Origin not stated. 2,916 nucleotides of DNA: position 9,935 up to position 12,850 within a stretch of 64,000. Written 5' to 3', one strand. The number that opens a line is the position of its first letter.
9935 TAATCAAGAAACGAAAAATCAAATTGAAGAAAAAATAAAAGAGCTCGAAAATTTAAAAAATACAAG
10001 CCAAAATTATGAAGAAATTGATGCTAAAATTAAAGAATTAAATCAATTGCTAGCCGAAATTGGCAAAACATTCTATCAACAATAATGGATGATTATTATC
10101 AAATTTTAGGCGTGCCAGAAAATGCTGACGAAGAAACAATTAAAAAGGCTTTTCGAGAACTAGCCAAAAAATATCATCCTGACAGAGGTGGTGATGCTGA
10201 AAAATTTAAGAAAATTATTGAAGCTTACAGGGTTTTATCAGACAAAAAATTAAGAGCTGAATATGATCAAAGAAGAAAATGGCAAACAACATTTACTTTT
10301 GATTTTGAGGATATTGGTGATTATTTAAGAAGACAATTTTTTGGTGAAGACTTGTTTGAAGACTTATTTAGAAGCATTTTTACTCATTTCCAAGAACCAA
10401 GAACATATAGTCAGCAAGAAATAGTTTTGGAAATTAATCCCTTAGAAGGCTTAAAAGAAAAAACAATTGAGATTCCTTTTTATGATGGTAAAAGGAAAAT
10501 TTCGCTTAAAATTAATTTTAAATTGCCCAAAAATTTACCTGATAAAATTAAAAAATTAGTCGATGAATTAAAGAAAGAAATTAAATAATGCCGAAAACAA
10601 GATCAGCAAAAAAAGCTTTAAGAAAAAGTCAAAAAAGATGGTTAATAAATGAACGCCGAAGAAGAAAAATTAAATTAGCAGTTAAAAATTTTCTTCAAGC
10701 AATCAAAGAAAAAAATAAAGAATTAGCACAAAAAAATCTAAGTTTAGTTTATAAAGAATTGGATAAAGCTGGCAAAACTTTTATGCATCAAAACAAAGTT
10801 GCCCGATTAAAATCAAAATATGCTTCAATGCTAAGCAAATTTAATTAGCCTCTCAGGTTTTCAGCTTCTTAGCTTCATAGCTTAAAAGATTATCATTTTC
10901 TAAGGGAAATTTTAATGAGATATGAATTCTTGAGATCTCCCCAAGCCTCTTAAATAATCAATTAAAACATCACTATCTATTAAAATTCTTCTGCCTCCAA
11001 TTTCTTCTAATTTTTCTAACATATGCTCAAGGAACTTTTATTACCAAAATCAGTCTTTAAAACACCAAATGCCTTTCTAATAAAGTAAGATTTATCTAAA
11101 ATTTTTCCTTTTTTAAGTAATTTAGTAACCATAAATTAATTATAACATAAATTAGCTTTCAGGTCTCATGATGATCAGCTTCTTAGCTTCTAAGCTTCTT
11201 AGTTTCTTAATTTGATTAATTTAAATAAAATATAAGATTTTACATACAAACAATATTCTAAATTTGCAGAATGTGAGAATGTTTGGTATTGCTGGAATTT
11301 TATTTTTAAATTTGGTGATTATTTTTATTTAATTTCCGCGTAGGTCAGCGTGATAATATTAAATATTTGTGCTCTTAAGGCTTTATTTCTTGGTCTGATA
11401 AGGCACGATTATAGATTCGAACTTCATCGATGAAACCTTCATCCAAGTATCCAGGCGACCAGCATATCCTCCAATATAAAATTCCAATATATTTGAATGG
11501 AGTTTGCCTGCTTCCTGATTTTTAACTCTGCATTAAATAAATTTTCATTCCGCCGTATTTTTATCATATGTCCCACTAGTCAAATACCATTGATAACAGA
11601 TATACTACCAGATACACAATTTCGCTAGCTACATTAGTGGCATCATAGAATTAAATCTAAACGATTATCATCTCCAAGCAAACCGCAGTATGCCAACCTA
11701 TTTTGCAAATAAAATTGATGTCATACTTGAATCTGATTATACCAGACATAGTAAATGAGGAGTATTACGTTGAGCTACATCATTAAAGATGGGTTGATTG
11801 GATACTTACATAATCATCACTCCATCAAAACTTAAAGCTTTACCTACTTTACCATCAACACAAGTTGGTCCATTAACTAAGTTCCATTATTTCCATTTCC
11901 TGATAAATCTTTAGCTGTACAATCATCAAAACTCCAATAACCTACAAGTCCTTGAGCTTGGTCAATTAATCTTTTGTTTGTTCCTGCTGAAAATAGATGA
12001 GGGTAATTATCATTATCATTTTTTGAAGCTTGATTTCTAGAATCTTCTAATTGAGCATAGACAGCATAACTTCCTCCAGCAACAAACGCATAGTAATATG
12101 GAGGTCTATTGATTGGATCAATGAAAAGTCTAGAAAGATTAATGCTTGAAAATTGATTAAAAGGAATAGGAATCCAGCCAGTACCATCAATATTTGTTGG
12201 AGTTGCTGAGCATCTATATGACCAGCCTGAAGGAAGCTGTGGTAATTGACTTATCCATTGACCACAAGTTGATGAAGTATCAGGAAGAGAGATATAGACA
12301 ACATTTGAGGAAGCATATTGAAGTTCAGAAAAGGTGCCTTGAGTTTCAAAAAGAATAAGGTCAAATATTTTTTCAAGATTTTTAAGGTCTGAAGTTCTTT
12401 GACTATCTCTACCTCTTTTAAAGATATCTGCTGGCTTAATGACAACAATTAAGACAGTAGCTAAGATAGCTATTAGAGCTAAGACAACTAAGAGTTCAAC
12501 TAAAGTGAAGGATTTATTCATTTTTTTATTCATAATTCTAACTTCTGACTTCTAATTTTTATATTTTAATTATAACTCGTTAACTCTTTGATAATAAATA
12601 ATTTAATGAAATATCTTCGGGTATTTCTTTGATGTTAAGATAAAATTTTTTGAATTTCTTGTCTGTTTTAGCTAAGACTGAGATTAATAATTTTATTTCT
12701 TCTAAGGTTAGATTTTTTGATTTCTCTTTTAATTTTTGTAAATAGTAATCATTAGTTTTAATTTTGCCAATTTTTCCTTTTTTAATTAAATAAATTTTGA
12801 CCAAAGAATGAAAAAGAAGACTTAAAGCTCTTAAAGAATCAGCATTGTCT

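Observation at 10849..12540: ~2-kb module (type IV pilin-LamG fusion gene + 8-bp microsatellites + vapBC-like remnant) duplicated as direct repeats 41 kb apart, both copies decaying; copy 2 abuts ssrA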

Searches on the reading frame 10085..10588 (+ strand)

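Call 14: search_protein_families(library=pfam, proteins=[window:10085-10588:+], max_evalue=0.001)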
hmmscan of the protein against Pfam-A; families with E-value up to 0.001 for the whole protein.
window:10085-10588:+ (167 aa): 1 family
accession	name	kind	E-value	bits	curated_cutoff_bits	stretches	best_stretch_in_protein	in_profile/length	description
PF00226.36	DnaJ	-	1.5e-23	83.1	27.8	1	3-61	1-63/63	DnaJ domain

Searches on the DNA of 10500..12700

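Call 18: search_rna_families(source=window, start=10500, end=12700, threshold=evalue, max_evalue=1)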
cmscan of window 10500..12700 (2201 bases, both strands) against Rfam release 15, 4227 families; matches with E-value up to 1: 1.
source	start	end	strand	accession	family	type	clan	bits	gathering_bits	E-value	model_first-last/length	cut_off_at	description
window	12226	12377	+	RF01969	RMST_8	Gene; lncRNA;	-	20.5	80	0.89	1-143/143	no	Rhabdomyosarcoma 2 associated transcript conserved region 8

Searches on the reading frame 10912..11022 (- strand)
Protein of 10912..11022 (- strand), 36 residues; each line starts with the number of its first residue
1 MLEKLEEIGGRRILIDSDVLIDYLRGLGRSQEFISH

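Call 13: search_protein_families(library=pfam, proteins=[window:10912-11022:-], max_evalue=0.01)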
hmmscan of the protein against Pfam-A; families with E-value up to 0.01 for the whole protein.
window:10912-11022:- (36 aa): 0 families

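Call 15: search_protein_families(library=ncbifam, proteins=[window:10912-11022:-], max_evalue=0.01)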
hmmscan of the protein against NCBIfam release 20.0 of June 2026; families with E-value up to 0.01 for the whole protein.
window:10912-11022:- (36 aa): 0 families

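Call 74: search_protein_families(library=pfam, proteins=[window:10915-11022:-], max_evalue=0.1)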
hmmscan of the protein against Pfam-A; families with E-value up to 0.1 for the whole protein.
seq(36 aa): 0 families
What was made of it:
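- On VapBC type II toxin-antitoxin: The c1 and c2 remnants get no Pfam hit (calls 13, 74). c1 keeps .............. and a vapB-like ORF with one frameshift.
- Checked: Copy 1's remnant gets no Pfam hit (calls 13, 74).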

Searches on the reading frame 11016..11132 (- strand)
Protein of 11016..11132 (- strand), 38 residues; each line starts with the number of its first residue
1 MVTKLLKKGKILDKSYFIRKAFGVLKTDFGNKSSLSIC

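Call 13: search_protein_families(library=pfam, proteins=[window:11016-11132:-], max_evalue=0.01)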
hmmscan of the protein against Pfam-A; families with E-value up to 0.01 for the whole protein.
window:11016-11132:- (38 aa): 0 families

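Call 15: search_protein_families(library=ncbifam, proteins=[window:11016-11132:-], max_evalue=0.01)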
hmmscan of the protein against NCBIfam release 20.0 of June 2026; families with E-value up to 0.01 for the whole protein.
window:11016-11132:- (38 aa): 0 families

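Call 74: search_protein_families(library=pfam, proteins=[window:11019-11132:-], max_evalue=0.1)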
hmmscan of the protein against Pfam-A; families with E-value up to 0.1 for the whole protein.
seq(38 aa): 0 families
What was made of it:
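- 10912..11132 (-): Copy 1 vapBC remnant. vapB has one frameshift near its 3' end. vapC (PIN) keeps about 16 N-terminal residues (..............) joined to its last codons (...ISH*). The remnant itself gets no Pfam hit (calls 13, 74).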
